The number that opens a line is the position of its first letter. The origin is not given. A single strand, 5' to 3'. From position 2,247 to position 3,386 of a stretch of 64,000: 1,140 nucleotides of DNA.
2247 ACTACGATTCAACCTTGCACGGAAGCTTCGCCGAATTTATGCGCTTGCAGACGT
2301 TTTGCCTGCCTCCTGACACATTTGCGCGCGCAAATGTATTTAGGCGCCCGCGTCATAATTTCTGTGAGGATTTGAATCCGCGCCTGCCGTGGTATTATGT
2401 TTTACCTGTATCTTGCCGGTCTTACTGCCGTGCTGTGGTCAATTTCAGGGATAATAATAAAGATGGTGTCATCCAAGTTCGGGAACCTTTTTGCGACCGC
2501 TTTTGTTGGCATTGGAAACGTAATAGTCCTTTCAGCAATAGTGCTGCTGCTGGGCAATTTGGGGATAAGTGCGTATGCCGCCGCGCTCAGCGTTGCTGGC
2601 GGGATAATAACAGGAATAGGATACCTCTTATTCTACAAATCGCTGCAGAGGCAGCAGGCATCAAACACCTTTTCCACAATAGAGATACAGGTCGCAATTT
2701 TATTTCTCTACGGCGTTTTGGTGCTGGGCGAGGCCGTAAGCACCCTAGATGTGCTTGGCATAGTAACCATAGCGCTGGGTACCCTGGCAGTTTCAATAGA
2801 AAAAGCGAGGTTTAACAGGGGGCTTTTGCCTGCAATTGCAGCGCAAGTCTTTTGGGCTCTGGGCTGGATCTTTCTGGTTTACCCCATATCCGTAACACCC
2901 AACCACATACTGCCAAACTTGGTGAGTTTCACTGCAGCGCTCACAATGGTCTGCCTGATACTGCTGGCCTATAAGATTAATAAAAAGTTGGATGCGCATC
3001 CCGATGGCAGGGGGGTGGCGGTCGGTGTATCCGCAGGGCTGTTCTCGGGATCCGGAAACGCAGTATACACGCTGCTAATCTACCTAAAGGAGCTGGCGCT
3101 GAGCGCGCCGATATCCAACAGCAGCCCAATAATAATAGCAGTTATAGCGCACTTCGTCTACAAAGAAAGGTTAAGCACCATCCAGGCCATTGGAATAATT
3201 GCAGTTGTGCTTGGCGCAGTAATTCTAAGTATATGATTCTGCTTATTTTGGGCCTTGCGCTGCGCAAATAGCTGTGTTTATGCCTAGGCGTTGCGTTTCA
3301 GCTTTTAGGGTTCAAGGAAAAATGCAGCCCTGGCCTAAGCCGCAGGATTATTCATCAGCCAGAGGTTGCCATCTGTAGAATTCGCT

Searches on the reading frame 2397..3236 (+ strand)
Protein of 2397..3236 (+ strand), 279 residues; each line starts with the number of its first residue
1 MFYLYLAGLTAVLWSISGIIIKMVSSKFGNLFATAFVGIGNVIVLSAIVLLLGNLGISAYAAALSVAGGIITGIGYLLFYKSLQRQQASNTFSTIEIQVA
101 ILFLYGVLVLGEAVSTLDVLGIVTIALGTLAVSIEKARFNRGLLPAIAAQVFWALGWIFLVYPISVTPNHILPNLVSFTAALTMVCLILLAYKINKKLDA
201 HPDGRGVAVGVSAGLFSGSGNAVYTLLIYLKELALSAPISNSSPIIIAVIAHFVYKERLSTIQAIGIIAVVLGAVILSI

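Call 4: search_protein_families(library=pfam, proteins=[window:2397-3236:+], max_evalue=0.01)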
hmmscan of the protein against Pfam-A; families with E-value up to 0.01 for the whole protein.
window:2397-3236:+ (279 aa): 3 families
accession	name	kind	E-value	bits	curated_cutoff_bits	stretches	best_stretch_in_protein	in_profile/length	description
PF00892.27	EamA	-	3.8e-23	82.7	28.2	2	141-278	2-134/135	EamA-like transporter family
PF10639.15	TMEM234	-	0.0012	19.3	30.1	1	219-276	53-111/113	Putative transmembrane family 234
PF05653.20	Mg_trans_NIPA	-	0.0015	18.2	26.2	1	234-278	76-120/295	Magnesium transporter NIPA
